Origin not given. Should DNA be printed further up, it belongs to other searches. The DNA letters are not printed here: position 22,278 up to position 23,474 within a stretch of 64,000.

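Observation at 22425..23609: Lipobox-anchored protein combining thrombospondin-type-3 Ca-binding repeats with a eukaryote-like PI-PLC X catalytic domain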

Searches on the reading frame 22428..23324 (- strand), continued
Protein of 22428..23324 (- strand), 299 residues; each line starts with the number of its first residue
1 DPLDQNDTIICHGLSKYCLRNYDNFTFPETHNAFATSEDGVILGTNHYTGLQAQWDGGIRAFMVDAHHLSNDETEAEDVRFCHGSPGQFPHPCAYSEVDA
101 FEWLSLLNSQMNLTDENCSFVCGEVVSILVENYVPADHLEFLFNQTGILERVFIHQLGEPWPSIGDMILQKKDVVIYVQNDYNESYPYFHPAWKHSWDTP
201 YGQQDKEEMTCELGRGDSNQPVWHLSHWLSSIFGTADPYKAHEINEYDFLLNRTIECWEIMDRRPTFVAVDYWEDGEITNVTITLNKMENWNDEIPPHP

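Call 39: predict_structure(alignment_id=A3)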
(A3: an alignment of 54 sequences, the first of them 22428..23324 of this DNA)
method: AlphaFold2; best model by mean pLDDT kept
length: 299 residues; sequences in the alignment: 54
mean_pLDDT: 95.0   pTM: 0.92
mean pLDDT of the five models: 95.0, 95.1, 94.6, 94.6, 94.3
residues with pLDDT >= 90: 263; 70-90: 29; 50-70: 3; < 50: 4
segments of 3 or more residues with pLDDT < 50: 1-4
pLDDT, mean of each block of 10 residues (from residue 1): 61 95 99 97 95 98 97 93 89 92 98 89 95 97 98 97 97 97 93 98 97 98 98 96 98 98 98 98 98 96
secondary structure, 60 per line:
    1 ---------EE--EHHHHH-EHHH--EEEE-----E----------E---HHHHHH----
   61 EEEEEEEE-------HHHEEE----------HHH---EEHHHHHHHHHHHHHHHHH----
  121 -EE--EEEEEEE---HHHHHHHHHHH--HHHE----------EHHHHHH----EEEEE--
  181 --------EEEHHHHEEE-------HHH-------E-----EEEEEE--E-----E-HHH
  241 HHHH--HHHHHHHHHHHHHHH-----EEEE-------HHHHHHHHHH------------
elements in order: H15-19 E27-30 H51-56 E61-68 E79-81 H100-116 E126-132 H136-146 H164-169 E174-178 E189-191 H192-195 E196-198 E222-227 H238-244 H247-261 E267-270 H278-287

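Call 47: find_homologous_proteins(query=A3, max_evalue=0.00001)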
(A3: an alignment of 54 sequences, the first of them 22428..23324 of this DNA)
Query A3 (54 sequences) (299 aa, profile of the alignment): 251 proteins with E <= 0.00001 among 1700 candidates; the best 120 are listed.
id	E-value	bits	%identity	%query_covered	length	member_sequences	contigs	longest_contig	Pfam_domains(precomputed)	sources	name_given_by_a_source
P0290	3.3e-110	386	29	94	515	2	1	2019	PF26146.1,PF26178.1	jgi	jgi:hypothetical protein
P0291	1.5e-107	377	27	93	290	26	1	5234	PF26146.1,PF26178.1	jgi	-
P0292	1.6e-105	371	30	93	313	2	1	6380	PF26146.1,PF26178.1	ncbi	ncbi:MAG TPA: hypothetical protein VIK18_15700 [Pirellulales bacterium]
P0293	4.4e-104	366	32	95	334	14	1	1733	PF26146.1,PF26178.1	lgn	-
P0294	2.2e-102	360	33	95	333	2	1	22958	PF26146.1,PF26178.1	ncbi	-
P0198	5.8e-102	359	24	92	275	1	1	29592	PF26146.1,PF26178.1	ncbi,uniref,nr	ncbi:hypothetical protein JYT19_00275 [Sulfobacillus acidophilus]|uniref:Phosphatidylinositol diacyl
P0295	6.9e-101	355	30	93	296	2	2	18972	PF26146.1,PF26178.1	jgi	jgi:hypothetical protein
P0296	1.0e-99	352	32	94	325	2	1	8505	PF26146.1,PF26178.1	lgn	-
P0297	1.2e-99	351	25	93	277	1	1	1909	PF00388.26,PF26146.1,PF26178.1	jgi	-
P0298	5.8e-99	349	25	93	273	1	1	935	PF26146.1,PF26178.1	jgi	jgi:hypothetical protein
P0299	8.3e-99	349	24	93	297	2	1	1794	PF26146.1,PF26178.1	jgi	jgi:hypothetical protein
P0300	4.6e-97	343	25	93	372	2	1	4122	PF00388.26,PF18962.8,PF26146.1,PF26178.1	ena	-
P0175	8.2e-94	332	30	93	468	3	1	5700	PF26146.1,PF26178.1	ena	-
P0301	9.7e-94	332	29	93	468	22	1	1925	PF26146.1,PF26178.1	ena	-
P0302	1.2e-93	332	25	93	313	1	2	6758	PF26146.1,PF26178.1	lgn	-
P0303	1.3e-93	332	44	95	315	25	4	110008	PF26146.1,PF26178.1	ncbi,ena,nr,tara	ncbi:MAG: hypothetical protein CMA10_00065 [Euryarchaeota archaeon]|nr:hypothetical protein [Euryarc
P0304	7.8e-93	329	55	98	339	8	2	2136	PF26146.1,PF26178.1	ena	-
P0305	3.5e-92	327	44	94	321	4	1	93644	PF26146.1,PF26178.1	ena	-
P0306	5.0e-91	323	54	98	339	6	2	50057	PF26146.1,PF26178.1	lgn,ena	-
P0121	6.4e-91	323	51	94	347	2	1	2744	PF26146.1,PF26178.1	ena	-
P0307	1.0e-90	322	44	96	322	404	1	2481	PF26146.1,PF26178.1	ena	-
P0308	1.2e-90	322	55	99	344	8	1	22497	PF26146.1,PF26178.1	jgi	-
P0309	1.2e-90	322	53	98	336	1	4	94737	PF26146.1,PF26178.1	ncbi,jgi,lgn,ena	-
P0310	2.3e-90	321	52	98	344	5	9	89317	PF26146.1,PF26178.1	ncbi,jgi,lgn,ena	jgi:hypothetical protein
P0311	2.4e-90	321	55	98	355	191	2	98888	PF26146.1,PF26178.1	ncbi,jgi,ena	-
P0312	9.0e-90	319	42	95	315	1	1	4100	PF26146.1,PF26178.1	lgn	-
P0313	9.4e-90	319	50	96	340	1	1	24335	PF26146.1,PF26178.1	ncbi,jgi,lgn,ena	-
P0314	1.6e-89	318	42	94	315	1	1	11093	PF26146.1,PF26178.1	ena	-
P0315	2.4e-89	318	28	96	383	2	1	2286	PF26146.1,PF26178.1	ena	-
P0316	1.0e-88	315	42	95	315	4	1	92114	PF26146.1,PF26178.1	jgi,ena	-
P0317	1.1e-88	315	42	95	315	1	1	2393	PF26146.1,PF26178.1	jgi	-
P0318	1.5e-88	315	42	94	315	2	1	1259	PF26146.1,PF26178.1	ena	-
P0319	2.4e-88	314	41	94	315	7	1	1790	PF26146.1,PF26178.1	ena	-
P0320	5.0e-88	313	42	95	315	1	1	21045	PF26146.1,PF26178.1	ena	-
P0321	1.0e-87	312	46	96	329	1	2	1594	PF26146.1,PF26178.1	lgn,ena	-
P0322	1.3e-87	312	23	93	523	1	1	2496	PF00388.26,PF18962.8,PF26146.1,PF26178.1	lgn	-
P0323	4.5e-87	310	55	98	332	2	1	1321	PF26146.1,PF26178.1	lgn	-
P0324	5.9e-87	310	43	95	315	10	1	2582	PF26146.1,PF26178.1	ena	-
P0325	6.2e-87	310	48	95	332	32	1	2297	PF26146.1,PF26178.1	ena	-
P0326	8.9e-87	309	42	93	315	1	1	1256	PF26146.1,PF26178.1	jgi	-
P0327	2.4e-85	304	42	93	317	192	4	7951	PF26146.1,PF26178.1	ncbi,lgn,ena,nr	ncbi:MAG TPA: hypothetical protein HA286_04090 [Candidatus Poseidoniaceae archaeon]|nr:MAG TPA: hypo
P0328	1.3e-84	302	42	95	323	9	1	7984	PF26146.1,PF26178.1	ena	-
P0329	3.3e-83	297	43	98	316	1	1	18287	PF26146.1,PF26178.1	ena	-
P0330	3.7e-83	297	43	98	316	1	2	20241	PF26146.1,PF26178.1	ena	-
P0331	4.1e-83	297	43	96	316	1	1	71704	PF26146.1,PF26178.1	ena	-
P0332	4.6e-83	297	43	96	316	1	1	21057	PF26146.1,PF26178.1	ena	-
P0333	4.6e-83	297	43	96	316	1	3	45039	PF26146.1,PF26178.1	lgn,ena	-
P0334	4.7e-83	297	59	100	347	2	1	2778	PF26146.1,PF26178.1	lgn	-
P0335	4.7e-83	297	57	98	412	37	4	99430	PF26146.1,PF26178.1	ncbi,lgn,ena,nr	ncbi:MAG: hypothetical protein NLN64_01580 [Candidatus Thalassarchaeaceae archaeon]|nr:hypothetical 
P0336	5.8e-83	297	44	96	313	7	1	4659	PF26146.1,PF26178.1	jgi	-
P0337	8.6e-83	296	41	93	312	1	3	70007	PF26146.1,PF26178.1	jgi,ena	-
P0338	1.5e-82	295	58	99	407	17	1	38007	PF26146.1,PF26178.1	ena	-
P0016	1.8e-82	295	59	100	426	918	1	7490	PF26146.1,PF26178.1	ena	-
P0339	1.8e-82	295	58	100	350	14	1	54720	PF26146.1,PF26178.1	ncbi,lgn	-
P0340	3.2e-82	294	57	100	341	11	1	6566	PF26146.1,PF26178.1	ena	-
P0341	3.4e-82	294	43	95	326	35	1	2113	PF26146.1,PF26178.1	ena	-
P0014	4.0e-82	294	60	100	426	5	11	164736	PF26146.1,PF26178.1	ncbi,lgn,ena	-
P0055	9.7e-82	293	60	100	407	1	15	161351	PF26146.1,PF26178.1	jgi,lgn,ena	-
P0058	9.7e-82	293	60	100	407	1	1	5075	PF26146.1,PF26178.1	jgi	-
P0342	1.0e-81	293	60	99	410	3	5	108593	PF26146.1,PF26178.1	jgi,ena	-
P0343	1.2e-81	292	40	95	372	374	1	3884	PF26146.1,PF26178.1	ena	-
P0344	1.2e-81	292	44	96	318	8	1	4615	PF26146.1,PF26178.1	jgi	-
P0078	1.3e-81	292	59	100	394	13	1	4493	PF26146.1,PF26178.1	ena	-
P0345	1.5e-81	292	55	100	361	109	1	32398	PF26146.1,PF26178.1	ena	-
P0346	1.5e-81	292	64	100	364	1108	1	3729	PF26146.1,PF26178.1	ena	-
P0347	2.7e-81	291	52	98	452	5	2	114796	PF26146.1,PF26178.1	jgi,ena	-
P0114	2.9e-81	291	60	98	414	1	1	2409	PF26146.1,PF26178.1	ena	-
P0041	3.0e-81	291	60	100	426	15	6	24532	PF26146.1,PF26178.1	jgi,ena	-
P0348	3.1e-81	291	61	100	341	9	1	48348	PF26146.1,PF26178.1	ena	-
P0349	3.1e-81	291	59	100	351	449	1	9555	PF26146.1,PF26178.1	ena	-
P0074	3.5e-81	291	59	100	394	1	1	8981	PF26146.1,PF26178.1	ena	-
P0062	3.8e-81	291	59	100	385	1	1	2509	PF26146.1,PF26178.1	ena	-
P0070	3.8e-81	291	59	100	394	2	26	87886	PF26146.1,PF26178.1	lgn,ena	-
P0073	3.9e-81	291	59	100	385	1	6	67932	PF26146.1,PF26178.1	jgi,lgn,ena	-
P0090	3.9e-81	291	59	100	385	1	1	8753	PF26146.1,PF26178.1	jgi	-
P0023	6.2e-81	290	61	100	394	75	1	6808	PF26146.1,PF26178.1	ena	-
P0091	6.7e-81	290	58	100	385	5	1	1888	PF26146.1,PF26178.1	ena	-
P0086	7.2e-81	290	59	100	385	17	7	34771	PF26146.1,PF26178.1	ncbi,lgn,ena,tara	tara:strand:+ start:5408 stop:6565 length:1158 start_codon:yes stop_codon:yes gene_type:complete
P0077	8.3e-81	290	59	100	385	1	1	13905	PF26146.1,PF26178.1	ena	-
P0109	8.4e-81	290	59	100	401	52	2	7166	PF26146.1,PF26178.1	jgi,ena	-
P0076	8.7e-81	289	59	100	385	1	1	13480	PF26146.1,PF26178.1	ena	-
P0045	9.1e-81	289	59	100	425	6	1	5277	PF26146.1,PF26178.1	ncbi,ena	-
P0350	9.5e-81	289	59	99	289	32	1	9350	PF26146.1,PF26178.1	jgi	-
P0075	9.9e-81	289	59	100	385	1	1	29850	PF26146.1,PF26178.1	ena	-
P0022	1.0e-80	289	61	100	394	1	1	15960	PF26146.1,PF26178.1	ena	-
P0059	1.1e-80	289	61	100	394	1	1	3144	PF26146.1,PF26178.1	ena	-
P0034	1.1e-80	289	61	100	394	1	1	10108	PF26146.1,PF26178.1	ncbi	-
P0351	1.3e-80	289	42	96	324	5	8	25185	PF26146.1,PF26178.1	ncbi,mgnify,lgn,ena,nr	ncbi:MAG: hypothetical protein VYC11_02210 [Candidatus Thermoplasmatota archaeon]|mgnify:CR=1 FL=1|n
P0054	1.4e-80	289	58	100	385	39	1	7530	PF26146.1,PF26178.1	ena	-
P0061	1.4e-80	289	59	100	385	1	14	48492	PF26146.1,PF26178.1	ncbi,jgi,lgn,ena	-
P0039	1.5e-80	289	61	100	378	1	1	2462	PF26146.1,PF26178.1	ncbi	-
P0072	1.8e-80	288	60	100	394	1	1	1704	PF26146.1,PF26178.1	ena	-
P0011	2.7e-80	288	63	100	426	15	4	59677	PF26146.1,PF26178.1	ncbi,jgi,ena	-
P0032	2.9e-80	288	60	100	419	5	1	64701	PF26146.1,PF26178.1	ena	-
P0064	3.1e-80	288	61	100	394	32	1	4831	PF26146.1,PF26178.1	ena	-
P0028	3.1e-80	288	61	100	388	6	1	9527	PF26146.1,PF26178.1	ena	-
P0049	3.3e-80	288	59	100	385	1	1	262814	PF26146.1,PF26178.1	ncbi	-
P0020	4.0e-80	287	61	100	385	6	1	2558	PF26146.1,PF26178.1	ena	-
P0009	5.8e-80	287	62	100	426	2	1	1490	PF26146.1,PF26178.1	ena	-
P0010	6.7e-80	287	62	100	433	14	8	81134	PF26146.1,PF26178.1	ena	-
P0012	7.2e-80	286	62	100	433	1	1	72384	PF26146.1,PF26178.1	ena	-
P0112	7.4e-80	286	59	100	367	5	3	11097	PF26146.1,PF26178.1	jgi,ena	-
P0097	7.4e-80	286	57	100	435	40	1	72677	PF26146.1,PF26178.1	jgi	-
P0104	8.4e-80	286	56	100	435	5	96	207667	PF26146.1,PF26178.1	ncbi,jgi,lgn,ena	-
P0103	9.7e-80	286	55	100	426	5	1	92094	PF26146.1,PF26178.1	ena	-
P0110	9.8e-80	286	59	100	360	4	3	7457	PF26146.1,PF26178.1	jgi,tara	tara:strand:- start:1190 stop:2272 length:1083 start_codon:yes stop_codon:yes gene_type:complete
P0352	1.0e-79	286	60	100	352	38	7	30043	PF26146.1,PF26178.1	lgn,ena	-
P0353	1.1e-79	286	41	97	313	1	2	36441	PF26146.1,PF26178.1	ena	-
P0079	1.2e-79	286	56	100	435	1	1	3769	PF26146.1,PF26178.1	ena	-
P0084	1.3e-79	286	56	100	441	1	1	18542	PF26146.1,PF26178.1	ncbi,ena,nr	ncbi:MAG: hypothetical protein MK168_03570 [Candidatus Thalassarchaeum sp.]|nr:hypothetical protein 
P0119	1.3e-79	286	55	100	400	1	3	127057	PF26146.1,PF26178.1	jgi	-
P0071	1.5e-79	285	56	100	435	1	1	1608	PF26146.1,PF26178.1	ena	-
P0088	1.6e-79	285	56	100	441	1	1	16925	PF26146.1,PF26178.1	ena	-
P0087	1.6e-79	285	56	100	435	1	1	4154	PF26146.1,PF26178.1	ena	-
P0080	1.7e-79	285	56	100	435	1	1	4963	PF26146.1,PF26178.1,PF18884.6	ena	-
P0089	1.7e-79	285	56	100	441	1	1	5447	PF26146.1,PF26178.1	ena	-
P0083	1.7e-79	285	56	100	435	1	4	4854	PF26146.1,PF26178.1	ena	-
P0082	1.7e-79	285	56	100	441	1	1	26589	PF26146.1,PF26178.1,PF18884.6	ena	-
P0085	1.8e-79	285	56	100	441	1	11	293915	PF26146.1,PF26178.1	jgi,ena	-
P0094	1.8e-79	285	56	100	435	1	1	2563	PF26146.1,PF26178.1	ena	-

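Call 49: fold_search(model_id=the predicted structure, library=pdb)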
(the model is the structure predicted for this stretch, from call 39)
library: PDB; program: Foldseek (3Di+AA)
matches with E <= 10: 613; with E <= 0.001: 7
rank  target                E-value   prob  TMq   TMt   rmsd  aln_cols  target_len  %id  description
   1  5fyp_D                1.4e-05  1.00  0.44  0.44   9.0       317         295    9  Calcium-dependent phosphoinositol-specific phospholipase C from a Gram-negative bacterium, Pseudomonas sp, apo form, c (released 2017-01-18)
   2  3v16                  3.2e-05  1.00  0.52  0.52   8.5       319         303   10  An intramolecular pi-cation latch in phosphatidylinositol-specific phospholipase C from S.aureus controls substrate acce (released 2012-04-04)
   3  4f2u                  1.2e-04  1.00  0.50  0.49   8.5       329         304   12  Structure of the N254Y/H258Y double mutant of the Phosphatidylinositol-Specific Phospholipase C from S.aureus (released 2012-12-12)
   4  4i8y                  1.3e-04  1.00  0.53  0.53   6.9       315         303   11  Structure of the unliganded N254Y/H258Y mutant of the phosphatidylinositol-specific phospholipase C from S. aureus (released 2013-04-10)
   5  3l12_B                2.0e-04  0.98  0.35  0.36  10.9       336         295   12  Crystal structure of Putative glycerophosphoryl diester phosphodiesterase (YP_165505.1) from Silicibacter pomeroyi DSS (released 2009-12-29)
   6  1t6m_A                5.6e-04  1.00  0.50  0.50   7.6       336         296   15  X-ray Structure of the R70D PI-PLC enzyme: Insight into the role of calcium and surrounding amino acids on active site (released 2005-08-16)
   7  1zcc_D                8.6e-04  0.99  0.36  0.45   8.6       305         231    8  Crystal structure of glycerophosphodiester phosphodiesterase from Agrobacterium tumefaciens str.C58 (released 2005-05-03)
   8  2b81_C                1.3e-03  0.80  0.31  0.30  11.1       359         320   10  Crystal Structure of the Luciferase-like Monooxygenase from Bacillus cereus (released 2005-11-22)
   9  2o55                  1.6e-03  0.99  0.41  0.47   9.0       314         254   12  Crystal Structure of a putative glycerophosphodiester phosphodiesterase from Galdieria sulphuraria (released 2006-12-19)
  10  9eul                  4.6e-03  0.95  0.38  0.31   8.1       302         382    9  Cryo-EM structure of Staphylococcus aureus bacteriophage phi812 central spike protein - knob and petal domains (released 2025-04-09)
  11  1zcc_A                5.8e-03  0.93  0.37  0.44   8.1       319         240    9  Crystal structure of glycerophosphodiester phosphodiesterase from Agrobacterium tumefaciens str.C58 (released 2005-05-03)
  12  9i26_A                6.2e-03  0.80  0.35  0.27  10.0       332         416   10  inactive Form II Rubisco from Rhodospirillum rubrum (released 2026-02-04)
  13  1zcc_B                6.6e-03  0.95  0.36  0.45   8.2       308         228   10  Crystal structure of glycerophosphodiester phosphodiesterase from Agrobacterium tumefaciens str.C58 (released 2005-05-03)
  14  3i10                  1.0e-02  0.75  0.34  0.36   9.9       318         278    8  Crystal structure of Putative glycerophosphoryl diester phosphodiesterase (NP_812074.1) from BACTEROIDES THETAIOTAOMICRO (released 2009-07-21)
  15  4r7o_A                1.0e-02  0.75  0.38  0.40  10.0       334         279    7  Crystal Structure of Putative Glycerophosphoryl Diester Phosphodiesterasefrom Bacillus anthraci (released 2014-09-10)
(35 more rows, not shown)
